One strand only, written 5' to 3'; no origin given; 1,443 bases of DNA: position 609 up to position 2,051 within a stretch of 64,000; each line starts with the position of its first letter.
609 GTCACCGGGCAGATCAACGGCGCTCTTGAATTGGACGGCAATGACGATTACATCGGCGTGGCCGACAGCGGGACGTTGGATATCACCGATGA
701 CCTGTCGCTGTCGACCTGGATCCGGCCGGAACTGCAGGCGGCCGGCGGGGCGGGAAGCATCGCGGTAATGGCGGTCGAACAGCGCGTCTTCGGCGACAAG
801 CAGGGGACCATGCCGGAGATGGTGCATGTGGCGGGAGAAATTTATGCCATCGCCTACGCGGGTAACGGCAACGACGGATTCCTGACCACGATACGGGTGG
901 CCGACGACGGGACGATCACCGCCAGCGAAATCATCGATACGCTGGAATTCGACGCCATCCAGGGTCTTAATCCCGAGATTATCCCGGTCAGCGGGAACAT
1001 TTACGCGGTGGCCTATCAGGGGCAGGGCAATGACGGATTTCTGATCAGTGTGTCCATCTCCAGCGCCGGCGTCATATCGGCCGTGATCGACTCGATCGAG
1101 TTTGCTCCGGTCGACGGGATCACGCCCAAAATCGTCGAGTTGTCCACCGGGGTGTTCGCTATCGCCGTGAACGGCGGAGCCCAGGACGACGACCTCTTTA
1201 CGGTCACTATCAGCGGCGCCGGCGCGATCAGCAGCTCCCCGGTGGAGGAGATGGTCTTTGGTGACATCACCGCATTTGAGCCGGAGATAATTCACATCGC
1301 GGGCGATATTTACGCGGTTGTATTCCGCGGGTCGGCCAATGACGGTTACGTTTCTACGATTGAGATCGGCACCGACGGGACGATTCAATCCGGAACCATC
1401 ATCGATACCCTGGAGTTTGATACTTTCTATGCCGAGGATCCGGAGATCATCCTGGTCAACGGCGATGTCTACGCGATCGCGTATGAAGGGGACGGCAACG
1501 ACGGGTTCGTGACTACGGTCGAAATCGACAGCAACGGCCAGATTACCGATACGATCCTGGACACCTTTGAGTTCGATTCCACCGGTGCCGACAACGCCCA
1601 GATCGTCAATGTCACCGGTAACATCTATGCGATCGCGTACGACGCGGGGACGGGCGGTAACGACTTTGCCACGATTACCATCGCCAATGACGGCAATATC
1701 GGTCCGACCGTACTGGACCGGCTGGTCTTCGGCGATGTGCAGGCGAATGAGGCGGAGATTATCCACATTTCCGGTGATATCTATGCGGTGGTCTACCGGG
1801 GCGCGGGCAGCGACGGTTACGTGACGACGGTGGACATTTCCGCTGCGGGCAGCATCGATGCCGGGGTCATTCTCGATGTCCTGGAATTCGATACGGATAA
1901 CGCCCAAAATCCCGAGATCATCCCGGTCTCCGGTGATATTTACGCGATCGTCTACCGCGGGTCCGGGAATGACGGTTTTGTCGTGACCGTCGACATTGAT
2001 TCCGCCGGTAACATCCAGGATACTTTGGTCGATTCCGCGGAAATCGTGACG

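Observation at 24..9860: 3278-aa MshQ-like DUF2341/LamG surface protein carrying about 21 tandem 68-aa repeats of an unfamiliar type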

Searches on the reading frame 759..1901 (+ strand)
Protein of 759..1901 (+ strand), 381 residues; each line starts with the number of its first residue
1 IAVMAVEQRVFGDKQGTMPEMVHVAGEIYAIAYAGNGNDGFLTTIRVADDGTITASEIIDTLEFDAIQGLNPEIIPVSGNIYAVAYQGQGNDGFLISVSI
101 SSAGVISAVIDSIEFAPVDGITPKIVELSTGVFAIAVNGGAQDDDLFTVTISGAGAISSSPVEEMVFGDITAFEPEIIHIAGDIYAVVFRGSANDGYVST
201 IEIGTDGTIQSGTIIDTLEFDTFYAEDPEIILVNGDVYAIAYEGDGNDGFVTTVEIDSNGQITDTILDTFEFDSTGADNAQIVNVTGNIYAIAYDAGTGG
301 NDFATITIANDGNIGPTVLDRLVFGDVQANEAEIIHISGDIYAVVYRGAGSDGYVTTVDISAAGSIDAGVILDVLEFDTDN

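Call 33: search_solved_structures(query=A2, max_evalue=1)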
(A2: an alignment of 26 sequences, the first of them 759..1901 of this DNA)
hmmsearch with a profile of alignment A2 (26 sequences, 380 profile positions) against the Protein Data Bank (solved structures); distinct sequences matched with E-value up to 1: 3.
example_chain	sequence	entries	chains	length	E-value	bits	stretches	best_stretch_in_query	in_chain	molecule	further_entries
5t3a_A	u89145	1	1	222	0.36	12.5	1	94-125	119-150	integrase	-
3hpg_A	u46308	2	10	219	0.42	12.3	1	94-124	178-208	Integrase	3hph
5m0r_A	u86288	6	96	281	0.5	12.1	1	94-125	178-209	integrase | Pol polyprotein | Gag-Pol polyprotein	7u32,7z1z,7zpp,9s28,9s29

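Call 38: search_protein_families(library=ncbifam, proteins=[window:759-1901:+], max_evalue=0.1)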
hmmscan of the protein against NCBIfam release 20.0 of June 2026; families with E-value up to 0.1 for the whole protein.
window:759-1901:+ (381 aa): 2 families
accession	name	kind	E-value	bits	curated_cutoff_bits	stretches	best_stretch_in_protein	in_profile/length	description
NF041753.2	sbcd_Staph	equivalog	0.0043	16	480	0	221-243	33-55/375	exonuclease subunit SbcD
TIGR02376.1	Cu_nitrite_red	equivalog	0.0057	16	296.3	0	217-244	192-219/326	copper-containing nitrite reductase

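Call 42: search_protein_families(library=phrogs, proteins=[window:759-1901:+], max_evalue=0.01)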
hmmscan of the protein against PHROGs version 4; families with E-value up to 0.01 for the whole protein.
window:759-1901:+ (381 aa): 0 families

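Call 45: search_protein_representatives(alignment_id=A2)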
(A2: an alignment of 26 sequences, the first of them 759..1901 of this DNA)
Query: 26 sequences, 380 profile positions. Proteins with E-value up to 0.001 (for the whole library): 2055; up to 1e-10: 1678; up to 1e-30: 1083. The best 150 are listed.
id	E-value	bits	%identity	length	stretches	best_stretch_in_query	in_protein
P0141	0.0e+00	5042.3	-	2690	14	8-374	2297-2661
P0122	0.0e+00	1645.8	-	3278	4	4-367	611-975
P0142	0.0e+00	1432.3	-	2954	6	8-361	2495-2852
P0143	0.0e+00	1194.2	-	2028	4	3-360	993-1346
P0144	0.0e+00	1098.7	-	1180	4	9-361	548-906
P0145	0.0e+00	1069.3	-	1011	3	22-368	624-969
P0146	0.0e+00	1044.5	-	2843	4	8-367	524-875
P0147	6.3e-294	989.3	-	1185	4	9-277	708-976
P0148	1.5e-292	984.8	-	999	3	11-348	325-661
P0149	7.3e-281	946.3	-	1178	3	21-350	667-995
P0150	6.4e-275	926.8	-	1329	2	6-368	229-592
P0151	3.8e-269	907.8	-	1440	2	12-368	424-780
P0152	1.7e-267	902.3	-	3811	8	8-315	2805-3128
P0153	1.7e-255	862.8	-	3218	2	2-370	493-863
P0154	3.5e-233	789.4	-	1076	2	19-365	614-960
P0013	3.9e-128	443.7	-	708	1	6-367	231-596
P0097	6.0e-122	423.3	-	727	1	13-365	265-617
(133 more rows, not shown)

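Call 68: predict_structure(alignment_id=A3)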
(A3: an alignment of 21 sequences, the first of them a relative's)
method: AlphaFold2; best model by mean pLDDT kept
length: 999 residues; sequences in the alignment: 21
mean_pLDDT: 84.4   pTM: 0.51
mean pLDDT of the five models: 84.4, 80.4, 79.5, 71.5, 71.3
residues with pLDDT >= 90: 483; 70-90: 379; 50-70: 94; < 50: 43
segments of 3 or more residues with pLDDT < 50: 86-88, 98-103, 116-137, 163-165, 527-529, 892-894
pLDDT, mean of each block of 10 residues (from residue 1): 79 86 81 70 82 72 84 83 55 60 51 48 33 45 79 86 57 85 90 93 91 76 92 93 95 94 87 91 94 96 93 94 92 94 95 93 96 94 90 94 93 95 92 89 88 89 87 75 77 87 89 84 57 75 90 90 92 65 88 95 94 94 93 92 90 94 93 95 93 94 93 95 95 91 94 93 95 95 91 90 92 90 86 84 72 88 82 86 66 67 76 83 76 92 91 89 72 70 86 69
secondary structure, 60 per line:
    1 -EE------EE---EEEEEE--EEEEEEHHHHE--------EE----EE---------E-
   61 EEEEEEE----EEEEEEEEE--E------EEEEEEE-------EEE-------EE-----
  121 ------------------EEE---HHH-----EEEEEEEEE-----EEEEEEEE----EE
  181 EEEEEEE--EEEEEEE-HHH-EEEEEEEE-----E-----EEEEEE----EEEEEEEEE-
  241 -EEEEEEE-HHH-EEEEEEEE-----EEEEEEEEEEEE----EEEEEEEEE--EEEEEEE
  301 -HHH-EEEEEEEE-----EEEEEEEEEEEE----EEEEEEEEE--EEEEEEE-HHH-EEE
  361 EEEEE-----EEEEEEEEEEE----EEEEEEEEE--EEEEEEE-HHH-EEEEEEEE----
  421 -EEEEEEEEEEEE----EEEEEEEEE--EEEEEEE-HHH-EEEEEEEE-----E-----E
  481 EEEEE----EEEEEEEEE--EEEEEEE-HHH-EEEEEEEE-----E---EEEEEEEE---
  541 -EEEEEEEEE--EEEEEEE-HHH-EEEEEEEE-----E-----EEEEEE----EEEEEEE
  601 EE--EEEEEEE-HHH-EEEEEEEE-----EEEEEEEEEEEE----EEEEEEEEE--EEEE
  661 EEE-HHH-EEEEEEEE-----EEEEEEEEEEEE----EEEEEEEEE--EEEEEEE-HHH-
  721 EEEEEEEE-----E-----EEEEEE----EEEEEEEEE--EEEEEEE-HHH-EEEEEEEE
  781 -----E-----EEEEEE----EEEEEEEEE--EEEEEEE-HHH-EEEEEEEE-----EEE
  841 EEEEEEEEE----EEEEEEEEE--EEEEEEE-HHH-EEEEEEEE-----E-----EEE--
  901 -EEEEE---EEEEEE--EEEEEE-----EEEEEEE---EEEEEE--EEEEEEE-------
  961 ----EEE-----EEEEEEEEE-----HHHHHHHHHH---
elements in order (helices of 4 or more, strands of 3 or more residues): E15-20 E23-28 H29-32 E61-67 E72-80 E90-96 E104-106 E139-141 E153-161 E167-174 E179-187 E190-196 E202-209 E221-226 E231-239 E242-248 E254-261 E267-278 E283-291 E294-300 E306-313 E319-330 E335-343 E346-352 E358-365 E371-381 E386-394 E397-403 E409-416 E422-433 E438-446 E449-455 E461-468 E480-485 E490-498 E501-507 E513-520 E530-537 E542-550 E553-559 E565-572 E584-589 E594-602 E605-611 E617-624 E630-641 E646-654 E657-663 E669-676 E682-693 E698-706 E709-715 E721-728 E740-745 E750-758 E761-767 E773-780 E792-797 E802-810 E813-819 E825-832 E838-849 E854-862 E865-871 E877-884 E896-898 E902-906 E910-915 E918-923 E929-935 E939-944 E947-953 E965-967 E973-981 H987-996

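Call 72: list_cluster_members(proteins=[P0141, P0142, P0143, P0146, P0148, P0144, P0152, P0153, P0013, P0097])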
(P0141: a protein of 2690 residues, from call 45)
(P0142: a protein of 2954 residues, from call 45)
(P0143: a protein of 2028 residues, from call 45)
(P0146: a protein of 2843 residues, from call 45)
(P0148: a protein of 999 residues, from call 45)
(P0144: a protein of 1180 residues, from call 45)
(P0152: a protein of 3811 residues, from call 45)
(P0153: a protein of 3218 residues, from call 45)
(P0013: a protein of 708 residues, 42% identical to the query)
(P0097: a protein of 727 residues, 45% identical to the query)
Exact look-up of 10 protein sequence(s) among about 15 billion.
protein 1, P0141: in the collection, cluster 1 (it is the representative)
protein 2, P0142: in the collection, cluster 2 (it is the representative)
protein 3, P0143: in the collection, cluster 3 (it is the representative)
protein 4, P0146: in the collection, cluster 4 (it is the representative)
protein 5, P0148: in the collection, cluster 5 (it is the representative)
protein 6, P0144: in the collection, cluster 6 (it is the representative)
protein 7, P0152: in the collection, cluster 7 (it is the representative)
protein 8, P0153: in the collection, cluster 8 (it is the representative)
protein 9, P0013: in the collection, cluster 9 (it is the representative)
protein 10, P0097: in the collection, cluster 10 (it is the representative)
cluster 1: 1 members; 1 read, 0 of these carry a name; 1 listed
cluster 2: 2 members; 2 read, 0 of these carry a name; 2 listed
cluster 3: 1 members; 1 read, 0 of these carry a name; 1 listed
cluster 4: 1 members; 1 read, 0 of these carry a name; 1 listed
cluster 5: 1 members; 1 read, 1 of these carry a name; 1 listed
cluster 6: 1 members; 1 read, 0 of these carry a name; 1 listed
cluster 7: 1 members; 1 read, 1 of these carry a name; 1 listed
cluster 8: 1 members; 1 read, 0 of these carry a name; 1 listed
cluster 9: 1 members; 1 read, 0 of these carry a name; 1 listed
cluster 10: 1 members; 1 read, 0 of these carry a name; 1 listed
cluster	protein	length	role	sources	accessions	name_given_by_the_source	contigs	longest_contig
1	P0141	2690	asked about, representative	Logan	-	-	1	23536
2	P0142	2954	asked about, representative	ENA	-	-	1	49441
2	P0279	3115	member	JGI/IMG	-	-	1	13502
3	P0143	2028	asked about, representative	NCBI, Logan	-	-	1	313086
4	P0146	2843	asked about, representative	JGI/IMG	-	-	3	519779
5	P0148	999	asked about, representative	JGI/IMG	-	hypothetical protein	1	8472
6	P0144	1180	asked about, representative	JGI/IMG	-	-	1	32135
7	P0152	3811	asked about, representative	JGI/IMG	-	hypothetical protein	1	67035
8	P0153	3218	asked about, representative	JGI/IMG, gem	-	-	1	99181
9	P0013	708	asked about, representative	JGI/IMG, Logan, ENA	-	-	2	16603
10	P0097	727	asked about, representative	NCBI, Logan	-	-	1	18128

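Call 73: fold_search(model_id=the predicted structure, library=pdb)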
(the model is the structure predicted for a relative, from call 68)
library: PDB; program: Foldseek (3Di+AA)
matches with E <= 10: 1567; with E <= 0.001: 696
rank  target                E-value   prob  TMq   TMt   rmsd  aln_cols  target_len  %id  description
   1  6jp6_A                1.4e-17  1.00  0.27  0.27  23.4       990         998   11  The X-ray structure of yeast tRNA methyltransferase complex of Trm7 and Trm734 essential for 2'-O-methylation at the f (released 2019-10-02)
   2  6qk7_B                1.8e-16  1.00  0.27  0.35  17.2       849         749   11  Elongator catalytic subcomplex Elp123 lobe (released 2019-07-17)
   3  8asw_B                4.6e-16  1.00  0.25  0.32  18.1       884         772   10  Cryo-EM structure of yeast Elp123 in complex with alanine tRNA (released 2022-12-07)
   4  4xfv                  5.3e-16  1.00  0.27  0.37  17.2       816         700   11  Crystal Structure of Elp2 (released 2015-05-20)
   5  8asv_B                3.9e-15  1.00  0.25  0.31  17.2       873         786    9  Cryo-EM structure of yeast Elongator complex (released 2022-12-07)
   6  7mq8_LR               8.9e-15  1.00  0.26  0.33  15.8       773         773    9  Cryo-EM structure of the human SSU processome, state pre-A1 (released 2021-09-22)
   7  9n73_LQ               1.4e-14  1.00  0.26  0.31  17.7       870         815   10  SSU processome maturation and disassembly, State G (released 2025-10-29)
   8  5m2n                  1.6e-14  1.00  0.26  0.35  16.9       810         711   10  Crystal Structure of Elongator subunit Elp2 (released 2016-12-28)
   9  9sai_A                3.7e-14  1.00  0.24  0.29  21.4       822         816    6  Ternary PROTAC-mediated complex consisting of Cereblon, DDB1 and BRD4-BD1, non-covalently linked by JQ1-AcN (released 2025-10-29)
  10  9i3v_A                5.2e-14  1.00  0.15  0.05  32.5      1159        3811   10  Cryo-EM structure of the human LRP2 ectodomain (released 2026-02-04)
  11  8d7v_A                7.5e-14  1.00  0.25  0.22  26.5      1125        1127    8  Cereblon~DDB1 bound to CC-92480 with DDB1 in the twisted conformation (released 2022-07-20)
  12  7b9c_A                9.0e-14  1.00  0.26  0.29  21.2       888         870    9  Structure of a minimal SF3B core in complex with spliceostatin A (form I) (released 2021-08-04)
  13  8bbf_B                9.8e-14  1.00  0.22  0.21  20.6       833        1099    9  Structure of the IFT-A complex; IFT-A1 module (released 2022-12-07)
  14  8ptz_B                1.1e-13  1.00  0.26  0.34  17.0       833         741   11  Cryo-EM structure of human Elp123 in complex with tRNA, S-ethyl-CoA, 5'-deoxyadenosine and methionine (released 2024-04-17)
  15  9hpj_A                1.2e-13  1.00  0.23  0.28  23.5       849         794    8  Cryo-EM structure of DDB1dB-CRBN-MRT-0031619, conformation 2 (released 2025-12-03)
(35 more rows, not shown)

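Call 87: search_protein_families(library=pfam, alignment_id=A2, max_evalue=10)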
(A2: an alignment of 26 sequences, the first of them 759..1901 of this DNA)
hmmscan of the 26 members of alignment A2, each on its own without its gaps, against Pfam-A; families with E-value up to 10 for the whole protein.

A. member 1, window:759-1901:+ (381 aa): 3 families
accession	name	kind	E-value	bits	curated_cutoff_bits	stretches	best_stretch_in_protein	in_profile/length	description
PF20384.3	DUF6679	-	0.012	16.2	23.9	1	225-264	27-69/103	Family of unknown function (DUF6679)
PF21684.2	PipB2_N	-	0.068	13.7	27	0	221-266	44-91/107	Secreted effector protein PipB2, N-terminal domain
PF25807.1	Clarin-2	-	0.4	11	27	0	170-192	43-65/202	Clarin-2-like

B. families by the number of members that match (of 26 scanned): 72 families (the first 25 are shown)
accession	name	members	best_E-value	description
PF11005.13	DUF2844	13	0.00011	Protein of unknown function (DUF2844)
PF11954.13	DUF3471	8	3.1e-07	Domain of unknown function (DUF3471)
PF21684.2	PipB2_N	5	0.00026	Secreted effector protein PipB2, N-terminal domain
PF20384.3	DUF6679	5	0.00086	Family of unknown function (DUF6679)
PF16760.10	CBM53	4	7.9e-05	Starch/carbohydrate-binding module (family 53)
PF19377.4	DUF5952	4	0.073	Family of unknown function (DUF5952)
PF14504.11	CAP_assoc_N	3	0.006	CAP-associated N-terminal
PF21876.2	STIV_turret_2nd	3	0.019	C381 turret protein 2nd galactose-binding domain-like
PF23498.1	MgtT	3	0.39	MgtT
PF13375.12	RnfC_N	2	0.00012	RnfC Barrel sandwich hybrid domain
PF14867.11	Lantibiotic_a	2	0.0023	Lantibiotic alpha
PF16369.11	GH43_C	2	0.0026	C-terminal lipocalin-like domain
PF22109.2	Zn_ribbon_tTFIIB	2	0.0071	Transcription factor IIB, zinc ribbon, Trypanosome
PF16577.11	UBA_5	2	0.079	UBA domain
PF08408.16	DNA_pol_B_3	2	0.099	DNA polymerase family B viral insert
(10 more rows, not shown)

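Call 88: find_encoding_contigs(protein=P0141, flank=8000, max_places=1)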
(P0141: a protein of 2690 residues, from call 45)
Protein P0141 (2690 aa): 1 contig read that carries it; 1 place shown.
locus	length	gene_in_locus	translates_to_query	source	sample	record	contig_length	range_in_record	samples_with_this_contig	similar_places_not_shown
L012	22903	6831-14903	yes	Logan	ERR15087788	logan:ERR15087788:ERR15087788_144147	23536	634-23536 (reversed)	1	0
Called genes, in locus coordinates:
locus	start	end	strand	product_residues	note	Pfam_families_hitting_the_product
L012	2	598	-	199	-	?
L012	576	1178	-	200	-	PF01174:SNO, PF00117:GATase (faint), PF07685:GATase_3 (weak)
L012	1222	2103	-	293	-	PF01680:SOR_SNZ, PF05690:ThiG (weak)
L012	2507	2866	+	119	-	PF07963:N_methyl (weak)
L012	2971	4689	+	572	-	PF05157:MshEN, PF00437:T2SSE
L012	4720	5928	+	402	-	PF00482:T2SSF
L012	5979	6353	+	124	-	-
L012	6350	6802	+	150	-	-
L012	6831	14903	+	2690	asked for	PF11203:EccE (faint)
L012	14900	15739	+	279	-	-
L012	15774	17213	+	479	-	PF11104:PilM_2 (weak)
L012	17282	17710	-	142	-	PF00072:Response_reg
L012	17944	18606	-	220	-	PF00041:fn3 (faint), PF16655:PhoD_N (faint), PF16656:Pur_ac_phosph_N (faint)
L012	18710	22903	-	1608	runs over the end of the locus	?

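Call 89: find_encoding_contigs(protein=P0143, flank=8000, max_places=1)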
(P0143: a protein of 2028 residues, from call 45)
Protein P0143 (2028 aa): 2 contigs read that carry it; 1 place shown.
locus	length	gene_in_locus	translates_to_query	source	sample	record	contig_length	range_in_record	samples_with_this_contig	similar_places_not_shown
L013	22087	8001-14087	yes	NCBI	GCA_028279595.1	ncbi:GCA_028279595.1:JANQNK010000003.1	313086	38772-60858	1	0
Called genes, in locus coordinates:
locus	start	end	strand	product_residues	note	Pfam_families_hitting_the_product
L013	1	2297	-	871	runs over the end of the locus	PF03176:MMPL, PF00873:ACR_tran (faint), PF02460:Patched (weak), PF12349:Sterol-sensing (weak), PF03176:MMPL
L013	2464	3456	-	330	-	PF00106:adh_short, PF01370:Epimerase (weak), PF08659:KR, PF13561:adh_short_C2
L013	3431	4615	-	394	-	PF06772:LtrA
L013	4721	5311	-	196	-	PF00440:TetR_N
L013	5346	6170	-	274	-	PF00106:adh_short, PF08659:KR (weak), PF13460:NAD_binding_10, PF13561:adh_short_C2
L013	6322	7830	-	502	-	PF05048:NosD, PF13229:Beta_helix, PF05048:NosD, PF13229:Beta_helix, PF05048:NosD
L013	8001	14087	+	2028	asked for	PF05048:NosD, PF13229:Beta_helix (weak), PF05048:NosD, PF13229:Beta_helix (weak)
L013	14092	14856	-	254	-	PF00561:Abhydrolase_1, PF12146:Hydrolase_4, PF12697:Abhydrolase_6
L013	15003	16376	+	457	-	PF01523:PmbA_TldD_1st, PF19290:PmbA_TldD_2nd, PF19289:PmbA_TldD_3rd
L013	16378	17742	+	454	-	PF01523:PmbA_TldD_1st, PF19290:PmbA_TldD_2nd (weak), PF19289:PmbA_TldD_3rd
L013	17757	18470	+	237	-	PF01209:Ubie_methyltran (faint), PF13489:Methyltransf_23, PF13847:Methyltransf_31 (weak), PF08241:Methyltransf_11, PF08242:Methyltransf_12, PF13649:Methyltransf_25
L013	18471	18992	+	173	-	PF02572:CobA_CobO_BtuR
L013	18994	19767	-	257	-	PF00226:DnaJ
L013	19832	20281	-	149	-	PF00731:AIRC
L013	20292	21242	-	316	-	PF06745:ATPase, PF23442:DUF7125 (weak)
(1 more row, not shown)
